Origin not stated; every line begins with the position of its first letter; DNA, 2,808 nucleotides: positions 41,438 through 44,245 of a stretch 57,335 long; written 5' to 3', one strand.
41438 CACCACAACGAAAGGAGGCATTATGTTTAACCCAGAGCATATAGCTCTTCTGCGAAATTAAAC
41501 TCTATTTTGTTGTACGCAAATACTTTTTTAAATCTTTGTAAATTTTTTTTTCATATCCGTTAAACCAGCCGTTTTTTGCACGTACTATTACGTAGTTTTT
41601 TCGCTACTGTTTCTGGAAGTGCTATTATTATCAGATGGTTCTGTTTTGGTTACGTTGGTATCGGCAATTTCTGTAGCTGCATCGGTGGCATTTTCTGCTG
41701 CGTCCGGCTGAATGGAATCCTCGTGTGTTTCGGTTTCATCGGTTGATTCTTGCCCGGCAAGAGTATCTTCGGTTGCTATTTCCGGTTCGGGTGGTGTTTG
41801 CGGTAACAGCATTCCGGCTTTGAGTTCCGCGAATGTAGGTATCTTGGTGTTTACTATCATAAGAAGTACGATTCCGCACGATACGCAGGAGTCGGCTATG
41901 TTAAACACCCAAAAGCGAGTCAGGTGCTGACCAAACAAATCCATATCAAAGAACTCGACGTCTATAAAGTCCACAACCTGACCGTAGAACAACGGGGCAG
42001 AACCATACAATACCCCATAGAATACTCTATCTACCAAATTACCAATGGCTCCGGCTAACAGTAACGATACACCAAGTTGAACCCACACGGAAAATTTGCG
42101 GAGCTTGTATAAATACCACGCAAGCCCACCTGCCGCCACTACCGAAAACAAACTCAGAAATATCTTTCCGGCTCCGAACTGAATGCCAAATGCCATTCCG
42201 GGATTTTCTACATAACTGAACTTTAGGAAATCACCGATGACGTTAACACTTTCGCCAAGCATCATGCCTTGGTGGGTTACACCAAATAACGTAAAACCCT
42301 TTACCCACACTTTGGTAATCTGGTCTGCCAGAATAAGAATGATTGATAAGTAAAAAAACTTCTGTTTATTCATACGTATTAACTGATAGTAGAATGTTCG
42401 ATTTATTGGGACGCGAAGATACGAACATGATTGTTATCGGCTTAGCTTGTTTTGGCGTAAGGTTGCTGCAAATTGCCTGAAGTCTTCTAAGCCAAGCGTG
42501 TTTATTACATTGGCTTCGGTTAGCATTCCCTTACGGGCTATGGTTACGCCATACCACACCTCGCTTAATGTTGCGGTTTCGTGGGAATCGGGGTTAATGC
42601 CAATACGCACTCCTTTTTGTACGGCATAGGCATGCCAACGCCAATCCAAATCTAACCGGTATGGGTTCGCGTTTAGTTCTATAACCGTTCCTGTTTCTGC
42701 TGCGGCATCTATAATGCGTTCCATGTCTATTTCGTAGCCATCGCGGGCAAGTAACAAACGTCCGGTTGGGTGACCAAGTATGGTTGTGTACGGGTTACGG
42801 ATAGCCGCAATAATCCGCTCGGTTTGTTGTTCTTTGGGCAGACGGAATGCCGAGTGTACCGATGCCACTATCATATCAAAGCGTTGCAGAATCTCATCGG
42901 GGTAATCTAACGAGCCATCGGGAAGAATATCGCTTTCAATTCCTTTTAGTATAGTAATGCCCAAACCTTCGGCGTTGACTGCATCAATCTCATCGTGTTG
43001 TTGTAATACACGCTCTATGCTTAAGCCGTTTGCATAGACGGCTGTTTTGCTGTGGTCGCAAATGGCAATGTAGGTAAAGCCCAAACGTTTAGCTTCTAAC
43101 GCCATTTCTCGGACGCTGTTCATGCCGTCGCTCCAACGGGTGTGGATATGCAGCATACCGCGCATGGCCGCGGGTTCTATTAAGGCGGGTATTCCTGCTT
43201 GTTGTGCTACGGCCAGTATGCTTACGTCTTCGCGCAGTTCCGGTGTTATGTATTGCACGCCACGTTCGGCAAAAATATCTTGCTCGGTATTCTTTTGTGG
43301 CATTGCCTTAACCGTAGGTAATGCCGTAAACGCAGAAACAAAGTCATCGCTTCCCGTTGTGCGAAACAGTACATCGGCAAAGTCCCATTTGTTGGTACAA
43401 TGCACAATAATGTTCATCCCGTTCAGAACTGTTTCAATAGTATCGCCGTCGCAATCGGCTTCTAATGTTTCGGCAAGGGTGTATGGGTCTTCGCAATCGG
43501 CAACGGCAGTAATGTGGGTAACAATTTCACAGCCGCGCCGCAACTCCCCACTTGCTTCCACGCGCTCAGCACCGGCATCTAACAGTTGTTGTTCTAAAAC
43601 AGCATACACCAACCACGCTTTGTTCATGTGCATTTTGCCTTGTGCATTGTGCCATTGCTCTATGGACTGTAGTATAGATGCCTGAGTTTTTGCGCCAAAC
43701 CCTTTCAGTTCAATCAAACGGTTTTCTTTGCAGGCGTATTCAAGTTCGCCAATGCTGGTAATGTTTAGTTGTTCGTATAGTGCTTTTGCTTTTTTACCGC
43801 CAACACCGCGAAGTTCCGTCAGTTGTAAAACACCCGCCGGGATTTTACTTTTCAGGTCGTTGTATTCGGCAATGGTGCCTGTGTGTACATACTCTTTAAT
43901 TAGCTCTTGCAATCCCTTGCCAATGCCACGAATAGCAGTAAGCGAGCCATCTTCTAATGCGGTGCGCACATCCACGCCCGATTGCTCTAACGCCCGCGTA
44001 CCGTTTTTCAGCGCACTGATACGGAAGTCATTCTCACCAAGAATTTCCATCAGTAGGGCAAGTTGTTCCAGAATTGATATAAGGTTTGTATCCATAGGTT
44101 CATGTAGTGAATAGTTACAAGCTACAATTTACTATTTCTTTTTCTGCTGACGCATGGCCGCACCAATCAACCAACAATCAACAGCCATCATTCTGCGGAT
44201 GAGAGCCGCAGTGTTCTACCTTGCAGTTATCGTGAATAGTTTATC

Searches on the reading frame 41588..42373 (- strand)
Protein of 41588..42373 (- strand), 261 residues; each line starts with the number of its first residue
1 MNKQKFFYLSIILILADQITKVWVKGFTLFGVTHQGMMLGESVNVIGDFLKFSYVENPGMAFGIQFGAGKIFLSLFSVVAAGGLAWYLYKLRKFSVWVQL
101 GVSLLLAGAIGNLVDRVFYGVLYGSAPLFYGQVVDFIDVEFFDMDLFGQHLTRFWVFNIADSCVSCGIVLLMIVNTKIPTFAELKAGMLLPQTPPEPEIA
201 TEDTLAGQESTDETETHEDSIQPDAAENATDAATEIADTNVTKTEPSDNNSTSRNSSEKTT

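Call 5: search_protein_families(library=pfam, proteins=[window:41588-42373:-], max_evalue=0.01)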
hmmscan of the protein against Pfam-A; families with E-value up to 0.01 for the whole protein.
window:41588-42373:- (261 aa): 1 family
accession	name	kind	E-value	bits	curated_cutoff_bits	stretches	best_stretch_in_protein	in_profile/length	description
PF01252.23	Peptidase_A8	-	5.9e-36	124.2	25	1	10-173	2-138/142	Signal peptidase (SPase) II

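Call 41: find_encoding_contigs(protein=window:41588-42373:-, flank=10000, max_places=10)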
Protein window:41588-42373:- (261 aa): 1 contig read that carries it; 1 place shown.
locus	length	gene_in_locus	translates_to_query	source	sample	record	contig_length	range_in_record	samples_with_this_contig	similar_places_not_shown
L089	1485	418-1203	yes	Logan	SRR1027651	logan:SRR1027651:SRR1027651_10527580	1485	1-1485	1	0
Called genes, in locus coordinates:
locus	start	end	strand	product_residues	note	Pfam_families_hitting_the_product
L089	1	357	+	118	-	?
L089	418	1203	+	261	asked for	PF01252:Peptidase_A8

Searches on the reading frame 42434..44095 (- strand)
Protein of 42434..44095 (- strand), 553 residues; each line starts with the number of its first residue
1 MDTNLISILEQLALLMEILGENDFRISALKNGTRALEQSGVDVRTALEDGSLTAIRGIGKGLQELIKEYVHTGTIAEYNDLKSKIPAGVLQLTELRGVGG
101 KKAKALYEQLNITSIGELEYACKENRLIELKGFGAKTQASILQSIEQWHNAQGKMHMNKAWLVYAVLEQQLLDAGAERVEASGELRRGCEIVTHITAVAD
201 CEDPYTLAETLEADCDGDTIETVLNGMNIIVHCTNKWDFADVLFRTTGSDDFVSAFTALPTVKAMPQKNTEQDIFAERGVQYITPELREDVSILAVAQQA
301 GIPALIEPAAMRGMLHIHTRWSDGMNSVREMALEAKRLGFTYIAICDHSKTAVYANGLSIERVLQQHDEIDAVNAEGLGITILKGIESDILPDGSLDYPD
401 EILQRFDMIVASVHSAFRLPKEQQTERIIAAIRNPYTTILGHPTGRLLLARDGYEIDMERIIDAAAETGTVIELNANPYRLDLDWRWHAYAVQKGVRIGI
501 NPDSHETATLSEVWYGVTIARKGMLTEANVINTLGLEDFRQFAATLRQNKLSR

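Call 5: search_protein_families(library=pfam, proteins=[window:42434-44095:-], max_evalue=0.01)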
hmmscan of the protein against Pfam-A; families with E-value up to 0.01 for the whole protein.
window:42434-44095:- (553 aa): 6 families
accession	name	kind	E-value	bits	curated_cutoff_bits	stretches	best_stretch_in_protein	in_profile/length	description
PF14716.13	HHH_8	-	2.6e-14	53.8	30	1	4-74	5-72/73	Helix-hairpin-helix domain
PF02811.25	PHP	-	5.2e-11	43.6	26.4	1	315-476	2-163/164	PHP domain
PF14520.12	HHH_5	-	2.1e-08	34.9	27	1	91-144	3-54/57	Helix-hairpin-helix domain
PF11798.14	IMS_HHH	-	0.00013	22.4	24.4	0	90-112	11-32/32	IMS family HHH motif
PF00633.29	HHH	-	0.0011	19.2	24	0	81-107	2-28/30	Helix-hairpin-helix motif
PF14791.11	DNA_pol_B_thumb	-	0.0038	17.5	25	0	269-289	43-63/63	DNA polymerase beta thumb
